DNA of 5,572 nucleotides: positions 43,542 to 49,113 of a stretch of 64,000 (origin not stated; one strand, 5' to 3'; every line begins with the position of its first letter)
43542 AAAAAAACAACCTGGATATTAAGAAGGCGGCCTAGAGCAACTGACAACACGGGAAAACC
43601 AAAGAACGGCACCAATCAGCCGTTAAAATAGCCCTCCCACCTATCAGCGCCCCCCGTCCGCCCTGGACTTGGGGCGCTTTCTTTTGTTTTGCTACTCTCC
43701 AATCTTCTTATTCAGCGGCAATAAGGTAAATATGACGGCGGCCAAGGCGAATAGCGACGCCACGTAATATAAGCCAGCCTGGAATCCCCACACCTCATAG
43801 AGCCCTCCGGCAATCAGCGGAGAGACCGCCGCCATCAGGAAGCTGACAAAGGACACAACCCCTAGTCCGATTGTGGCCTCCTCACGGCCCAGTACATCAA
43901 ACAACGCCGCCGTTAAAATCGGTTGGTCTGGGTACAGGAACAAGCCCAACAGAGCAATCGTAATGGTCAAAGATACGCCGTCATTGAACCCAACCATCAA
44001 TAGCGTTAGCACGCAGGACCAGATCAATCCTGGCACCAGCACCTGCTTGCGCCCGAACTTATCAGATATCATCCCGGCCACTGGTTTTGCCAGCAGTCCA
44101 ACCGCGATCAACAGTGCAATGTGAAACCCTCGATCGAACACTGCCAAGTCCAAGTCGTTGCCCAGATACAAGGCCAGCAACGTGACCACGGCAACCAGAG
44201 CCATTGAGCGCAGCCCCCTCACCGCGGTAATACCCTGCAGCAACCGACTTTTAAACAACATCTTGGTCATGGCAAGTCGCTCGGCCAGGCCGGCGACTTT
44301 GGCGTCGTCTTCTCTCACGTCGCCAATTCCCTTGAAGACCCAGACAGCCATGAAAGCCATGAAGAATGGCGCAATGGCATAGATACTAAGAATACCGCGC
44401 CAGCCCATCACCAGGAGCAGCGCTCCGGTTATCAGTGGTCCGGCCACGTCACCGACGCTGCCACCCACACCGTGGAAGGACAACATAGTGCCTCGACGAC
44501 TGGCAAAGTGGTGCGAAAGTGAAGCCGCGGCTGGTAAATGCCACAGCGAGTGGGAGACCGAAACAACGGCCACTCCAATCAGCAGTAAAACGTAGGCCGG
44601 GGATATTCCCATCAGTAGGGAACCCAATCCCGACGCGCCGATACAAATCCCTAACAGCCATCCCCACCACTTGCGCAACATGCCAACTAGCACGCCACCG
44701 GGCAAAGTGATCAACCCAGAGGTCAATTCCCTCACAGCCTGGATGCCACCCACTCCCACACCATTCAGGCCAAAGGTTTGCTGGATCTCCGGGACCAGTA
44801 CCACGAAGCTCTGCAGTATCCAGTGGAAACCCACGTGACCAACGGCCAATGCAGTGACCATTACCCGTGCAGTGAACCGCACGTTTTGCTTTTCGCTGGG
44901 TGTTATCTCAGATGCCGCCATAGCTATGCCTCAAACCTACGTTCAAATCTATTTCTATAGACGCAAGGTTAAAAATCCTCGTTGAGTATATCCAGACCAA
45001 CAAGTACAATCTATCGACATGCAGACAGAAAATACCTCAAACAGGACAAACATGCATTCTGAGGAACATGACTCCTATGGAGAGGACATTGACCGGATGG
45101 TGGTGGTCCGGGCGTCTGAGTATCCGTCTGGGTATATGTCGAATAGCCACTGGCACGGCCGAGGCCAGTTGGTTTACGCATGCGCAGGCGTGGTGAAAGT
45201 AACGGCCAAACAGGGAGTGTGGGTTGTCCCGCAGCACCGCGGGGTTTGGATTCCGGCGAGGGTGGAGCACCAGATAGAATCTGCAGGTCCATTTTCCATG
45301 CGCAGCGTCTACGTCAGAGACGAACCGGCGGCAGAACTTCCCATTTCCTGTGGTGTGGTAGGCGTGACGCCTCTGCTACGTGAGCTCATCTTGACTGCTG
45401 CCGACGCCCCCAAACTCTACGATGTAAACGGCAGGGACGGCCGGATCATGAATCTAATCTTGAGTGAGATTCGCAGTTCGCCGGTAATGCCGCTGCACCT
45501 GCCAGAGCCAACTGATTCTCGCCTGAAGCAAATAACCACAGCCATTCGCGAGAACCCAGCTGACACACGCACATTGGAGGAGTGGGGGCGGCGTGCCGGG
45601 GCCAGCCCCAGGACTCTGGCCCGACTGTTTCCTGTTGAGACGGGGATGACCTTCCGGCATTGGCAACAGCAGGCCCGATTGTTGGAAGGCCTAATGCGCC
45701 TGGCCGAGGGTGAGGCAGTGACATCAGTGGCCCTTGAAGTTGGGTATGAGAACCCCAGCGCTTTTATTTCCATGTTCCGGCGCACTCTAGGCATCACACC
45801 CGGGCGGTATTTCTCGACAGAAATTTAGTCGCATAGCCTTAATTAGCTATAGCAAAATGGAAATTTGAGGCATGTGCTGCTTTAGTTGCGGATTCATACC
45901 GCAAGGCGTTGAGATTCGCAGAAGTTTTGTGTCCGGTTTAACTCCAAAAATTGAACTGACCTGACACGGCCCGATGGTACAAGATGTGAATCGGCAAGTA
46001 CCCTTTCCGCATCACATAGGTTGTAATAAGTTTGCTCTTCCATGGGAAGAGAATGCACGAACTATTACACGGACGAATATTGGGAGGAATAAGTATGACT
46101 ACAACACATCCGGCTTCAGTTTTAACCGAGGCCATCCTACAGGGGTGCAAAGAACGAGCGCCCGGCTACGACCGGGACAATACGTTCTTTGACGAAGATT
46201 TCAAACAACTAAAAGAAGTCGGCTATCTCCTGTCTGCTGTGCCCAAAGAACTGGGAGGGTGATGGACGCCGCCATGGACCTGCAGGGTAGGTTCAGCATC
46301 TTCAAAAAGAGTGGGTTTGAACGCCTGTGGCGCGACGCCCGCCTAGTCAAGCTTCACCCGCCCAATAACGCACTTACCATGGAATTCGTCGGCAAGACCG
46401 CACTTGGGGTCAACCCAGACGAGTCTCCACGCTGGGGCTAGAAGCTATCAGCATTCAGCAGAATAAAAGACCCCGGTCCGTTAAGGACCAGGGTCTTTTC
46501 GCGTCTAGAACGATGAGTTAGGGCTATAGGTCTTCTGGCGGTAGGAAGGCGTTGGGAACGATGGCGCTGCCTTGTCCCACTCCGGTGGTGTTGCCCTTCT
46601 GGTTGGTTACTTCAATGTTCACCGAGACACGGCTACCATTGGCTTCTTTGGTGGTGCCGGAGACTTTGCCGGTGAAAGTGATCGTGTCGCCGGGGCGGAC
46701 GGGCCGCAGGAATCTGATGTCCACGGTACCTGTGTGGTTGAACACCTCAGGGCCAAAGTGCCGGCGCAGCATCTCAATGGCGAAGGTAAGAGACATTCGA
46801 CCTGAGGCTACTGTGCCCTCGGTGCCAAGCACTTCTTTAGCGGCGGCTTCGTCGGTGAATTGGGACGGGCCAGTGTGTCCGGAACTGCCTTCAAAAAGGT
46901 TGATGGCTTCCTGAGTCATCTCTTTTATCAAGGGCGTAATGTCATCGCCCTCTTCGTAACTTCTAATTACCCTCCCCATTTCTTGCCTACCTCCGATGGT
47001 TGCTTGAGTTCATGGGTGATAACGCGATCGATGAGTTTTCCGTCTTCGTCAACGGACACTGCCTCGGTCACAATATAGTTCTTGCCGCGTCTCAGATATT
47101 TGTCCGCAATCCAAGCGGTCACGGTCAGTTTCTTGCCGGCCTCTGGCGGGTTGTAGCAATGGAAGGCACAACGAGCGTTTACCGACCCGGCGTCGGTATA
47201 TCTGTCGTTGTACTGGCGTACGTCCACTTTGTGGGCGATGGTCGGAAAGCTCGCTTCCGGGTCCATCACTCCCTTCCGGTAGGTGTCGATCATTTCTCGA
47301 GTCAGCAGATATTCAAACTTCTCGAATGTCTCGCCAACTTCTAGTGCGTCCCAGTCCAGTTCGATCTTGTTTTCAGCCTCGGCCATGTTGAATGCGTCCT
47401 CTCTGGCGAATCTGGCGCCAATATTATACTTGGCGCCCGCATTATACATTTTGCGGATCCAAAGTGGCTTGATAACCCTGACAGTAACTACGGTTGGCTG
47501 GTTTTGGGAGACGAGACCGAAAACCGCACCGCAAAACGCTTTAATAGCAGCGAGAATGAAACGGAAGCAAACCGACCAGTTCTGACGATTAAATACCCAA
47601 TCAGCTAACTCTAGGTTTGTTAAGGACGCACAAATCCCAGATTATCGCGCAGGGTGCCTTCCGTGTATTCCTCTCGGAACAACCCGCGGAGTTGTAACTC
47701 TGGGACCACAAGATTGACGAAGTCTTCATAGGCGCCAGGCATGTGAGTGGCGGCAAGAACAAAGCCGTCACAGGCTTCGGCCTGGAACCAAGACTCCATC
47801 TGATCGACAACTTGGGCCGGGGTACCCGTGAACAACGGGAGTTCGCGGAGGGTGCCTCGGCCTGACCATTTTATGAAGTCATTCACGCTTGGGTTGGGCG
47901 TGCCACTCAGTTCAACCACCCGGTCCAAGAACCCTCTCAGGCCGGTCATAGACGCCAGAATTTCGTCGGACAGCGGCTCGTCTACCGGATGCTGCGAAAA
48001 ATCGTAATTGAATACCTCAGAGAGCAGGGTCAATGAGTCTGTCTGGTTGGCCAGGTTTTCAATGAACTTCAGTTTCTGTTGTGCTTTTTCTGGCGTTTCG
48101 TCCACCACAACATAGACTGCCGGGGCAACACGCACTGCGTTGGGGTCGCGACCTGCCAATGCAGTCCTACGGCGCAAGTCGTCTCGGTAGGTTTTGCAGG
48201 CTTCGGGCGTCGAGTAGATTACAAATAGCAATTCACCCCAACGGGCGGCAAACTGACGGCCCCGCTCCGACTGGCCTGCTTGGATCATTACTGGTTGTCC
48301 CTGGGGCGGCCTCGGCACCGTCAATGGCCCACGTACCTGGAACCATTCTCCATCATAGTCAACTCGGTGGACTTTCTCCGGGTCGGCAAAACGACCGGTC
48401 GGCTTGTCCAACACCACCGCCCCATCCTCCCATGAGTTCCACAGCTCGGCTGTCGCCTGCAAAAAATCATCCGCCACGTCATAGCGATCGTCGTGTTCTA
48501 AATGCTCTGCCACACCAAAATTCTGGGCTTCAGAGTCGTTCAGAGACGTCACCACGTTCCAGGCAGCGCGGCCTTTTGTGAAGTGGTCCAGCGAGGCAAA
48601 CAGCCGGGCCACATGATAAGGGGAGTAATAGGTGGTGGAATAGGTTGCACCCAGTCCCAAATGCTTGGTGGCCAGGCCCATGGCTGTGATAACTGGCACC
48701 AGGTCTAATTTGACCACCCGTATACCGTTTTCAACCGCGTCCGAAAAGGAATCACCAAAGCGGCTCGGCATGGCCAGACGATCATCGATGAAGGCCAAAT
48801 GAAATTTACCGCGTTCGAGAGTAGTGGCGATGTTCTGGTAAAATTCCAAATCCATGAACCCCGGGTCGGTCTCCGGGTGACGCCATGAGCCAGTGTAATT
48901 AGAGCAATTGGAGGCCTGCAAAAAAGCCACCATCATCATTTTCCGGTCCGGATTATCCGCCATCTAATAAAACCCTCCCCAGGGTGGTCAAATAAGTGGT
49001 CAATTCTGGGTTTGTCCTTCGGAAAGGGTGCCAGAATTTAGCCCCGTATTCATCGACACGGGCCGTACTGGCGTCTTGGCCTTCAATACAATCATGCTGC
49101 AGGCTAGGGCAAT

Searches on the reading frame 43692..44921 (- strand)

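Call 14: search_protein_families(library=pfam, proteins=[window:43692-44921:-], max_evalue=0.00001)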
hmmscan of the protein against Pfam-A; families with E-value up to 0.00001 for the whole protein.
window:43692-44921:- (409 aa): 1 family
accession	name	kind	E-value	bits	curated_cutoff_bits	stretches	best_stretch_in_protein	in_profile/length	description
PF07690.21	MFS_1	-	3.9e-32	112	33.4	2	238-401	8-171/347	Major Facilitator Superfamily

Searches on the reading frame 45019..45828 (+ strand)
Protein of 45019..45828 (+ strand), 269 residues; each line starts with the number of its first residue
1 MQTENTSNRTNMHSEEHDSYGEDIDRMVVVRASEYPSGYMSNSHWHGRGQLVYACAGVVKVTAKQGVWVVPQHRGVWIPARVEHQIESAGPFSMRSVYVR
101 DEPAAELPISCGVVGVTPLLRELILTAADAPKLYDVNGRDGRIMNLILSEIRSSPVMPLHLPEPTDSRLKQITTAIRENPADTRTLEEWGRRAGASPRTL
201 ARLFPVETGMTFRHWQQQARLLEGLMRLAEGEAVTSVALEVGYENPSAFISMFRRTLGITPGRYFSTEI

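Call 14: search_protein_families(library=pfam, proteins=[window:45019-45828:+], max_evalue=0.00001)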
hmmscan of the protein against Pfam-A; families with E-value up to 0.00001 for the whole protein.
window:45019-45828:+ (269 aa): 3 families
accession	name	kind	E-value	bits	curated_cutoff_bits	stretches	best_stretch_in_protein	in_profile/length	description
PF12833.13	HTH_18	-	8.6e-21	74.5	33.6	1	190-265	2-78/80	Helix-turn-helix domain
PF00165.29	HTH_AraC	-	1.7e-10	41.2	26.6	1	229-264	6-40/42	Bacterial regulatory helix-turn-helix proteins, AraC family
PF02311.25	AraC_binding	-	6.2e-09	36.1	21.1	1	38-112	13-89/135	AraC-like ligand binding domain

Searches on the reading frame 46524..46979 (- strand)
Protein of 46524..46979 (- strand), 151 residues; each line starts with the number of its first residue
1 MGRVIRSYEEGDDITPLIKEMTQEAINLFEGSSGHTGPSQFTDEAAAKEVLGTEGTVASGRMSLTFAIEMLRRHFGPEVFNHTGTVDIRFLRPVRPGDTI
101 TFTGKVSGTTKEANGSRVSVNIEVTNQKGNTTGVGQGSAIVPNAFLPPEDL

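Call 15: search_protein_families(library=pfam, proteins=[window:46524-46979:-], max_evalue=0.00001)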
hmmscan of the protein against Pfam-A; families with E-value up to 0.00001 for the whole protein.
window:46524-46979:- (151 aa): 2 families
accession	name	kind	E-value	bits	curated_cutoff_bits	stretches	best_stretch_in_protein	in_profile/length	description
PF01575.25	MaoC_dehydratas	-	3.6e-11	43.2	27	1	20-126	17-121/123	MaoC like domain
PF13452.11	FAS1_DH_region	-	9.6e-07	29.4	22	1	12-130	5-127/132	FAS1-like, dehydratase domain region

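Call 84: search_protein_families(library=ncbifam, proteins=[window:46524-46979:-], max_evalue=1e-10)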
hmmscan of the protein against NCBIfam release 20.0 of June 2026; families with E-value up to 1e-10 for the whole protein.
window:46524-46979:- (151 aa): 0 families

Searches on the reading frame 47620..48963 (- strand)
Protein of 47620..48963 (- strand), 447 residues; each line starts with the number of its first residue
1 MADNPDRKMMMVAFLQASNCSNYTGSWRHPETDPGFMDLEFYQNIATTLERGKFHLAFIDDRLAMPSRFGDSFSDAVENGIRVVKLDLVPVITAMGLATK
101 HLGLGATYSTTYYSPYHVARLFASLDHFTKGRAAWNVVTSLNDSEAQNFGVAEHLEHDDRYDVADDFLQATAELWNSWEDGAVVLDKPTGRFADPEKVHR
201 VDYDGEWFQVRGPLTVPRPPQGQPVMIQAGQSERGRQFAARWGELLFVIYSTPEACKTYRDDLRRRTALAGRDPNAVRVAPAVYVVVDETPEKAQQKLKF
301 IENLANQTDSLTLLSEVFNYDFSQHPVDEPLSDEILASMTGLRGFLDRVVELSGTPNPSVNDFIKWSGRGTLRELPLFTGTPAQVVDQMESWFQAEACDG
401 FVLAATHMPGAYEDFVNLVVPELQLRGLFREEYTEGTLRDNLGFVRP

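Call 15: search_protein_families(library=pfam, proteins=[window:47620-48963:-], max_evalue=0.00001)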
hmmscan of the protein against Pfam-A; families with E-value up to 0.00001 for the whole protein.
window:47620-48963:- (447 aa): 1 family
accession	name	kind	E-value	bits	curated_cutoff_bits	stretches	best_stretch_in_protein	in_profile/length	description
PF00296.26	Bac_luciferase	-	2.4e-43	149.1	27.9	1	29-322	16-250/314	Luciferase-like monooxygenase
